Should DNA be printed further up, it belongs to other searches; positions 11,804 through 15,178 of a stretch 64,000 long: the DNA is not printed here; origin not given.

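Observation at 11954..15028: Exported 1024-aa protein: beta-strand-rich N-terminus fused to a cryptic asymmetric PLD/cardiolipin-synthase module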

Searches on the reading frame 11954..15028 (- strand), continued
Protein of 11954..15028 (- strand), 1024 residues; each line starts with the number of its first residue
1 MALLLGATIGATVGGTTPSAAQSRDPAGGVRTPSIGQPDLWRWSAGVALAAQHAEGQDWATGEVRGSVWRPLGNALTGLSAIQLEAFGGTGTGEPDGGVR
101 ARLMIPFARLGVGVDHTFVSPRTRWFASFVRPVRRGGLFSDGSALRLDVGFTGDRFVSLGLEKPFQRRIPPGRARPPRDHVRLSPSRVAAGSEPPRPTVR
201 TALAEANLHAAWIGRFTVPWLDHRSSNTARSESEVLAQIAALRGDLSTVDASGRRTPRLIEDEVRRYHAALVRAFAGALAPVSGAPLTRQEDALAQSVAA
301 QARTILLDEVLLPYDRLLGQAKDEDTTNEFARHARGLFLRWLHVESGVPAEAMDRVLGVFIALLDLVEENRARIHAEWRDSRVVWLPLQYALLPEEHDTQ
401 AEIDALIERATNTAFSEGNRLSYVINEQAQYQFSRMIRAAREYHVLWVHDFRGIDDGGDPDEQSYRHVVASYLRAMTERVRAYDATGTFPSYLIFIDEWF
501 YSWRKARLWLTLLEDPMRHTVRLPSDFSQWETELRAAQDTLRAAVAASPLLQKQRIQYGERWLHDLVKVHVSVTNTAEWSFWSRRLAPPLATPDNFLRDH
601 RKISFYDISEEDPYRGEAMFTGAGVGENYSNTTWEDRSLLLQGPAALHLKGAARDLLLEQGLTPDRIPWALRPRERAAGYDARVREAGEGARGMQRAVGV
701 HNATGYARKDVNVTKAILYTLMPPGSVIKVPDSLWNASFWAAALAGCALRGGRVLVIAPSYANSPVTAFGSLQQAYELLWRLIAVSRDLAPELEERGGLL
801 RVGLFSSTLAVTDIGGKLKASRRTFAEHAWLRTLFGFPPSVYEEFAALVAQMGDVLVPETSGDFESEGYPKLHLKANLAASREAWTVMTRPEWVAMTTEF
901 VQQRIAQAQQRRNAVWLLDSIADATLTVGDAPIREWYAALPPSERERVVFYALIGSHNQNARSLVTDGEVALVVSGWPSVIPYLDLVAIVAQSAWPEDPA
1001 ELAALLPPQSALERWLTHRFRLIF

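Call 28: search_protein_representatives(alignment_id=A1)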
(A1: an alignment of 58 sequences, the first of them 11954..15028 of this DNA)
Query: 58 sequences, 1023 profile positions. Proteins with E-value up to 0.001 (for the whole library): 846; up to 1e-10: 654; up to 1e-30: 350. The best 150 are listed.
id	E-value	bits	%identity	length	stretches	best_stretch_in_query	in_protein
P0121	0.0e+00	1494.9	-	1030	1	9-1023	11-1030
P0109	0.0e+00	1398.4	-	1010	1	14-1023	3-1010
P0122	0.0e+00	1310.9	-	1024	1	7-1022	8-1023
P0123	0.0e+00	1210.5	-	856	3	422-914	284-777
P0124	0.0e+00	1146.7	-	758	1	260-1022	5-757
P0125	0.0e+00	1120.6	-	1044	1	18-1021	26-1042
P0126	0.0e+00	1112.6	-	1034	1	8-1022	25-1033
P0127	0.0e+00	1108.3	-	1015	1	8-1022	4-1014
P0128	0.0e+00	1103.5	-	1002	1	3-1022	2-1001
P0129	0.0e+00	1077.7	-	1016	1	10-1021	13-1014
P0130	0.0e+00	1073.3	-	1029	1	8-1022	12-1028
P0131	0.0e+00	1072.3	-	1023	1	6-1020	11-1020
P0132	0.0e+00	1069.5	-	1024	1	11-1022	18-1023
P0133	0.0e+00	1068.7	-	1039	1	7-1022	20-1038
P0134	0.0e+00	1051.4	-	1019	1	14-1019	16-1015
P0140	0.0e+00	1032.2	-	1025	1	7-1022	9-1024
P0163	1.8e-254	863.5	-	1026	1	7-1021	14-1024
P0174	1.2e-245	834.3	-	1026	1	32-1021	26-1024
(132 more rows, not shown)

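Call 29: fold_search(model_id=the predicted structure, library=pdb)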
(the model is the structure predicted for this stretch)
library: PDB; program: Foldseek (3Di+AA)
matches with E <= 10: 929; with E <= 0.001: 62
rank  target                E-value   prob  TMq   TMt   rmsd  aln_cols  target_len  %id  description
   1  3hsi_B                1.5e-08  1.00  0.27  0.56  11.6       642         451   12  Crystal structure of phosphatidylserine synthase Haemophilus influenzae Rd KW20 (released 2009-06-30)
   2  3hsi_C                2.0e-08  1.00  0.28  0.59  11.7       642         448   10  Crystal structure of phosphatidylserine synthase Haemophilus influenzae Rd KW20 (released 2009-06-30)
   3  6ohr_B                2.1e-08  1.00  0.26  0.44   8.6       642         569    9  Structure of compound 5 bound human Phospholipase D1 catalytic domain (released 2020-02-19)
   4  3hsi_A                3.2e-08  1.00  0.28  0.59  11.5       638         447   11  Crystal structure of phosphatidylserine synthase Haemophilus influenzae Rd KW20 (released 2009-06-30)
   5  6u8z                  8.7e-08  1.00  0.24  0.41   9.0       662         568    9  Crystal Structure of Catalytic Domain of Human Phospholipase D1 (released 2020-03-18)
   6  6kz8_A                8.7e-08  1.00  0.26  0.33  10.3       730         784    9  Crystal structure of plant Phospholipase D alpha complex with phosphatidic acid (released 2019-11-13)
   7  2ze4                  1.1e-07  1.00  0.26  0.47   9.5       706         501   11  Crystal structure of phospholipase D from streptomyces antibioticus (released 2007-12-25)
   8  6ohr_E                1.1e-07  1.00  0.26  0.45   7.9       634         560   10  Structure of compound 5 bound human Phospholipase D1 catalytic domain (released 2020-02-19)
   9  2ze9                  1.4e-07  1.00  0.26  0.48   9.0       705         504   11  Crystal structure of H168A mutant of phospholipase D from Streptomyces antibioticus, as a complex with phosphatidylcholi (released 2007-12-25)
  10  7jrb                  1.4e-07  1.00  0.25  0.47   9.7       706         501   12  Phospholipase D engineered mutant (released 2021-04-28)
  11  6ohr_A                1.4e-07  1.00  0.22  0.37  13.3       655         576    9  Structure of compound 5 bound human Phospholipase D1 catalytic domain (released 2020-02-19)
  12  7js7_A                1.4e-07  1.00  0.25  0.46   8.6       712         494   12  Phospholipase D engineered mutant (TNYR) H442 covalent adduct with 1-inositol phosphate (released 2021-04-28)
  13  1v0y                  1.6e-07  1.00  0.26  0.49   9.2       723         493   10  Phospholipase D from Streptomyces sp. strain PMF soaked with the substrate dibutyrylphosphatidylcholine. (released 2004-06-03)
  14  6ohr_D                2.0e-07  1.00  0.26  0.44   8.1       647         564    9  Structure of compound 5 bound human Phospholipase D1 catalytic domain (released 2020-02-19)
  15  6ohr_C                2.0e-07  1.00  0.26  0.44   7.7       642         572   10  Structure of compound 5 bound human Phospholipase D1 catalytic domain (released 2020-02-19)
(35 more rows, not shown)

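Call 35: find_related_loci(query=A1, collection=genome_contigs, flank=6000)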
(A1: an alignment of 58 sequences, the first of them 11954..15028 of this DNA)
Query A1 (1024 aa) in genome_contigs; peptide patterns used: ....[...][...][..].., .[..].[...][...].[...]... (x = any residue, [..] = any of these).
306 stretches matched a pattern; 288 encode a relative of the query (tblastn E <= 1e-3); the best 80 are kept; 80 distinct loci.
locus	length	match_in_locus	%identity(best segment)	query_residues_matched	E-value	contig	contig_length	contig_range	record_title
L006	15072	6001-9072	63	2-1024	0e+0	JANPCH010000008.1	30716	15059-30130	MAG: Gemmatimonadaceae bacterium isolate VAR_78_metabat_551 VAR_78_k141_1999547, whole genome shotgun sequence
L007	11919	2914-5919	53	14-1024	0e+0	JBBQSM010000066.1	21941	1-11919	MAG: Gemmatimonadales bacterium isolate Co_metawrap_1751 Cmw_1751_k141_24395132_length_21941_cov_12.9978, whole genome s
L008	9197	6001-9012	53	11-1024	0e+0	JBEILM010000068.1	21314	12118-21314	MAG: Gemmatimonas sp. isolate Sample-104-S78-bin-3 Sample_104_S78-bin_3-k141_19134, whole genome shotgun sequence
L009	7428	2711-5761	52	4-1024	0e+0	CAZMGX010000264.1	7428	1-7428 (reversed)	MAG TPA_asm: uncultured Gemmatimonas sp. isolate SRP302895_co1_448 genome assembly, contig: NODE_20631_length_7428_cov_4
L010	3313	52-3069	50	19-1024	0e+0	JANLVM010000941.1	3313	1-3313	MAG: Gemmatimonadaceae bacterium isolate OTE_21_metabat_139 OTE_21_k141_1624628, whole genome shotgun sequence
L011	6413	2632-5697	51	1-1024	0e+0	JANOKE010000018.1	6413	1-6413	MAG: Gemmatimonadaceae bacterium isolate VAR_48_concoct_361 VAR_48_k141_487032, whole genome shotgun sequence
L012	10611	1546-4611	51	1-1024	0e+0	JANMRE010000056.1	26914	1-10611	MAG: Gemmatimonadaceae bacterium isolate OTE_51_concoct_49 OTE_51_k141_4398830, whole genome shotgun sequence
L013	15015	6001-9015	52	10-1024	0e+0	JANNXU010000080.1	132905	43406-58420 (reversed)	MAG: Gemmatimonadaceae bacterium isolate VAR_34_metabat_145 VAR_34_k141_532546, whole genome shotgun sequence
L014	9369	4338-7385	52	7-1024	0e+0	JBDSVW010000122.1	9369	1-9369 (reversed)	MAG: Gemmatimonadaceae bacterium isolate cluster1_bin.613 k127_6158267, whole genome shotgun sequence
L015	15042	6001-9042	52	7-1020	0e+0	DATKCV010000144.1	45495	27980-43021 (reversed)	MAG TPA_asm: Gemmatimonadaceae bacterium isolate SMAG_U14455 k141_3130146, whole genome shotgun sequence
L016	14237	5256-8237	51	20-1024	0e+0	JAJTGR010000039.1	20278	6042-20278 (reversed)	MAG: Gemmatimonadetes bacterium isolate CoA2_M2 k141_230978, whole genome shotgun sequence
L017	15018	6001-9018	59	20-1024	0e+0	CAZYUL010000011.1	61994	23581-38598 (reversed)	MAG TPA_asm: uncultured Gemmatimonas sp. isolate SRP329715_co2_29 genome assembly, contig: NODE_984_length_61994_cov_16.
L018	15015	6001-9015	52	24-1024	0e+0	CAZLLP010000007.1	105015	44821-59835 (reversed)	MAG TPA_asm: uncultured Gemmatimonadaceae bacterium isolate SRP302447_co4_277 genome assembly, contig: NODE_657_length_1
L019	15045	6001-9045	50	7-1024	0e+0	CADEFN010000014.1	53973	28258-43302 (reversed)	MAG: uncultured Gemmatimonadetes bacterium isolate Gemmatimonadetes sp. RBC101 genome assembly, contig: MAG101_14, whole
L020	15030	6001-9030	51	21-1016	0e+0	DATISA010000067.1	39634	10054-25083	MAG TPA_asm: Gemmatimonadaceae bacterium isolate SMAG_U15917 k141_587832, whole genome shotgun sequence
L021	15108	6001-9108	50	2-1024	0e+0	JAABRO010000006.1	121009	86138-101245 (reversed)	MAG: Gemmatimonas sp. isolate S07.Bin148 NODE_15_length_121009_cov_10.8497, whole genome shotgun sequence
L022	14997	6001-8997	51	21-1024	0e+0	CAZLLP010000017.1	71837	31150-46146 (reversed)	MAG TPA_asm: uncultured Gemmatimonadaceae bacterium isolate SRP302447_co4_277 genome assembly, contig: NODE_1184_length_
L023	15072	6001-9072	50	1-1024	0e+0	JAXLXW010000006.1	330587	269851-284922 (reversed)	MAG: Gemmatimonadaceae bacterium isolate STL-GEM2 C1.234.fa-6, whole genome shotgun sequence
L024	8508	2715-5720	48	21-1024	0e+0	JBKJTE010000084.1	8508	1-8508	MAG: Gemmatimonas sp. isolate ant_bin.606 k117_4639245, whole genome shotgun sequence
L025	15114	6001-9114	51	4-1024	0e+0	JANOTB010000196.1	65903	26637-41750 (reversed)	MAG: Gemmatimonadota bacterium isolate VAR_39_metabat_361 VAR_39_k141_1878169, whole genome shotgun sequence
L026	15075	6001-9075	49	16-1024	0e+0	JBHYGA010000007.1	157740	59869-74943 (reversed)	MAG: Gemmatimonadaceae bacterium isolate SAMS01UC_bin-003 SAMS01UC_bin-003_c5, whole genome shotgun sequence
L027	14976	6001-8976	50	23-1024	0e+0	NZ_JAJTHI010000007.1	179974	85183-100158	MAG: Gemmatimonas sp. isolate CoA8N_M110 k141_1545748, whole genome shotgun sequence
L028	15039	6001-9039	49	21-1024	0e+0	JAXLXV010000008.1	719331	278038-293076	MAG: Gemmatimonadaceae bacterium isolate STL-GEM1 C1.161.fa-8, whole genome shotgun sequence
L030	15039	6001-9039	50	4-1024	0e+0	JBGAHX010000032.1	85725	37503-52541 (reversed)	MAG: Gemmatimonadaceae bacterium isolate MAG_MBR_H125.88 MBRH125-88_opera_contig_1194, whole genome shotgun sequence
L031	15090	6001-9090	48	1-1024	0e+0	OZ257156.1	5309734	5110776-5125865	MAG: Gemmatimonas sp. isolate b4a0012b-0dda-4569-be7e-ce55848b0814 genome assembly, chromosome: 1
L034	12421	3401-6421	48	20-1024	0e+0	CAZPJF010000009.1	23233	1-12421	MAG TPA_asm: uncultured Gemmatimonas sp. isolate binchicken_co16_63 genome assembly, contig: NODE_3683_length_23233_cov_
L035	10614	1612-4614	47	17-1024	0e+0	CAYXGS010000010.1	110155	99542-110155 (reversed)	MAG TPA_asm: uncultured Gemmatimonas sp. isolate SRP292972_co2_99 genome assembly, contig: NODE_137_length_110155_cov_26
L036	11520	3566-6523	47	22-1024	0e+0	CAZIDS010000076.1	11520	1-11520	MAG TPA_asm: uncultured Gemmatimonas sp. isolate SRP173033_co1_48 genome assembly, contig: NODE_12581_length_11520_cov_7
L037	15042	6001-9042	46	8-1024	0e+0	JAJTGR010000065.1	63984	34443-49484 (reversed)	MAG: Gemmatimonadetes bacterium isolate CoA2_M2 k141_606755, whole genome shotgun sequence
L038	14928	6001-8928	48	34-1024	0e+0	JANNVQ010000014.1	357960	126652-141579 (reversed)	MAG: Gemmatimonas sp. isolate VAR_34_metabat_48 VAR_34_k141_1497392, whole genome shotgun sequence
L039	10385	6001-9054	50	7-1024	0e+0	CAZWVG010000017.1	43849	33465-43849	MAG TPA_asm: uncultured Gemmatimonadaceae bacterium isolate binchicken_co322_18 genome assembly, contig: NODE_1486_lengt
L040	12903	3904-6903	50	18-1024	0e+0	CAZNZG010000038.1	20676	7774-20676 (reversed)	MAG TPA_asm: uncultured Gemmatimonas sp. isolate SRP318679_co1_393 genome assembly, contig: NODE_4126_length_20676_cov_6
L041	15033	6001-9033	48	19-1024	0e+0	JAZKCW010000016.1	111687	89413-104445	MAG: Gemmatimonadota bacterium isolate DC_HB_01_SPN181219-bin012_1 DCHB01SPN_B012_1_000000000016, whole genome shotgun s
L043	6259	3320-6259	43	1-975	0e+0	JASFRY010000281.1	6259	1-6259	MAG: Gemmatimonadota bacterium isolate D1103M02metaG_sub_Bin_396 D1103M02metaG_FD_scaffold_6545_c1, whole genome shotgun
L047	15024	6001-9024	51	16-1024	0e+0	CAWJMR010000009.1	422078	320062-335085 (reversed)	MAG: uncultured Gemmatimonadaceae bacterium isolate MFD02832.bin.1.173 genome assembly, contig: contig_2133, whole genom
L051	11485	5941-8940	55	20-1024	0e+0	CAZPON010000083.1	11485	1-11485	MAG TPA_asm: uncultured Gemmatimonas sp. isolate SRP344714_co2_366 genome assembly, contig: NODE_14789_length_11485_cov_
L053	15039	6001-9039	50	16-1024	0e+0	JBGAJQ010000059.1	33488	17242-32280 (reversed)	MAG: Gemmatimonadaceae bacterium isolate MAG_AAO_H10.4 AAOH10-4_opera_contig_4543, whole genome shotgun sequence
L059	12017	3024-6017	41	19-1022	0e+0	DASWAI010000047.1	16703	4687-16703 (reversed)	MAG TPA_asm: Gemmatimonadales bacterium isolate SMAG_U2651 k141_994675, whole genome shotgun sequence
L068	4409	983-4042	38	3-1024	0e+0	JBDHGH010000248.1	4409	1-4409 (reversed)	MAG: Gemmatimonadota bacterium isolate M8-58_Bin_422 M8-58_Bin_422_scaffold_144243, whole genome shotgun sequence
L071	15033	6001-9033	38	21-1024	0e+0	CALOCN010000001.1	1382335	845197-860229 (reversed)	MAG: Candidatus Eiseniibacteriota bacterium isolate LOGT_bin.0075 genome assembly, contig: contig_1932, whole genome sho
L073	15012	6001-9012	36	21-1024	0e+0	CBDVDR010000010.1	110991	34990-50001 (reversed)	MAG TPA_asm: uncultured bacterium isolate SRR21487745_metabat2_10 genome assembly, contig: ERZ25073593.15, whole genome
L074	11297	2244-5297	39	3-1024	0e+0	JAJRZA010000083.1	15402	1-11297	MAG: Candidatus Krumholzibacteriota bacterium isolate Dive96_bin4.121 k141_3950022, whole genome shotgun sequence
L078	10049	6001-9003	39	19-1024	0e+0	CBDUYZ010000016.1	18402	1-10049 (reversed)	MAG TPA_asm: uncultured bacterium isolate SRR21487743_metabat2_30 genome assembly, contig: ERZ25748485.585, whole genome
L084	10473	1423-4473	40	3-1024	0e+0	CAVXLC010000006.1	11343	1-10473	MAG: uncultured Gemmatimonadales bacterium isolate MFD05942.bin.1.38 genome assembly, contig: contig_53594, whole genome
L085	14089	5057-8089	38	9-1024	0e+0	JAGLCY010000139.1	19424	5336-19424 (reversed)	MAG: Candidatus Krumholzibacteriia bacterium isolate SW_4_19 ROV167.bin.19.fa_139, whole genome shotgun sequence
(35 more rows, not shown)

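Call 72: search_protein_families(library=pfam, proteins=[L043:382-3267:+, L059:6033-8870:-, L018:2340-5705:+, L025:2041-3378:-, L035:8494-10614:+, L001:6859-8028:+], max_evalue=0.001)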
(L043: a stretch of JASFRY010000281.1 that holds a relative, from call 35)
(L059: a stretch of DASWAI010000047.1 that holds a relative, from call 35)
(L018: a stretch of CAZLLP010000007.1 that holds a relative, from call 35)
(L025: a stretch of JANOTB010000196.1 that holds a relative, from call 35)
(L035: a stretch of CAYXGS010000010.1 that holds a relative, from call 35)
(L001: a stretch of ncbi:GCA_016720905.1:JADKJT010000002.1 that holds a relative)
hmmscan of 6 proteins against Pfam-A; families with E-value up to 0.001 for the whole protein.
L043:382-3267:+ (961 aa): 4 families
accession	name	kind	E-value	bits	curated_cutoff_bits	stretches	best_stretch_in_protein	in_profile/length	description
PF00593.30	TonB_dep_Rec_b-barrel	-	3e-21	77.2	27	2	370-562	22-252/436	TonB dependent receptor-like, beta-barrel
PF07715.20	Plug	-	5.7e-14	53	23.9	1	148-255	4-107/107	TonB-dependent Receptor Plug Domain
PF13620.12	CarboxypepD_reg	-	1.8e-11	44.7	32.3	1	29-106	2-81/82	Carboxypeptidase regulatory-like domain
PF13715.12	CarbopepD_reg_2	-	0.00011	22.6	32.2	1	29-107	1-77/88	CarboxypepD_reg-like domain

L059:6033-8870:- (945 aa): 0 families

L018:2340-5705:+ (1121 aa): 6 families
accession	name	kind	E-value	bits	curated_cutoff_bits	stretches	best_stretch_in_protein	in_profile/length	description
PF07676.18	PD40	-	4e-36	122.7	20.9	2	95-130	4-38/38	WD40-like Beta Propeller Repeat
PF01979.26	Amidohydro_1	-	1.7e-12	47.7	25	1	1029-1083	286-343/345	Amidohydrolase family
PF00930.27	DPPIV_N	-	2.9e-12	46.4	22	0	387-460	36-123/354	Dipeptidyl peptidase IV (DPP IV) N-terminal region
PF07969.17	Amidohydro_3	-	4.4e-12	46.7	29.7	1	1029-1084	412-470/472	Amidohydrolase family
PF25174.1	Beta-prop_THOC3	-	2.6e-06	27.1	305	0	444-505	95-152/272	THOC3 beta-propeller domain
PF00400.38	WD40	-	5e-05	24.1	27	0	444-461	18-35/39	WD domain, G-beta repeat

L025:2041-3378:- (445 aa): 2 families
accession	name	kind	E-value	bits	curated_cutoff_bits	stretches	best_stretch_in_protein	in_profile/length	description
PF20979.2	Arginosuc_syn_C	-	1.7e-30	106.7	27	1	191-395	1-200/219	Arginosuccinate synthase C-terminal domain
PF00764.25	Arginosuc_synth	-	6.5e-19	69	27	1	14-161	2-146/162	Arginosuccinate synthase N-terminal HUP domain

L035:8494-10614:+ (707 aa): 5 families
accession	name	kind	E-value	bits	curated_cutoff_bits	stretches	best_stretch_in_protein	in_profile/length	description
PF00069.31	Pkinase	-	3.1e-46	158.4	31.7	1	13-269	1-258/263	Protein kinase domain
PF07714.23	PK_Tyr_Ser-Thr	-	7.3e-30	104.6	23.1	1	15-267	3-253/258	Protein tyrosine and serine/threonine kinase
PF03781.23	FGE-sulfatase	-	8.2e-25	88.3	23.3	1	484-636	33-191/255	Sulfatase-modifying factor enzyme 1-like domain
PF01636.29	APH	-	4.7e-05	23.7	23.2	1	113-158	149-197/239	Phosphotransferase enzyme family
PF03109.22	ABC1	-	0.00019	21.1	22.9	0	19-52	38-70/244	ABC1 atypical kinase-like domain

L001:6859-8028:+ (389 aa): 2 families
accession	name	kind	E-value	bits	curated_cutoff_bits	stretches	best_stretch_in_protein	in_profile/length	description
PF05990.18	DUF900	-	5.7e-21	75.5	20.5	1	115-295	15-190/232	Alpha/beta hydrolase of unknown function (DUF900)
PF12697.13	Abhydrolase_6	-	1.1e-07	33.2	26.3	1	122-270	1-113/217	Alpha/beta hydrolase family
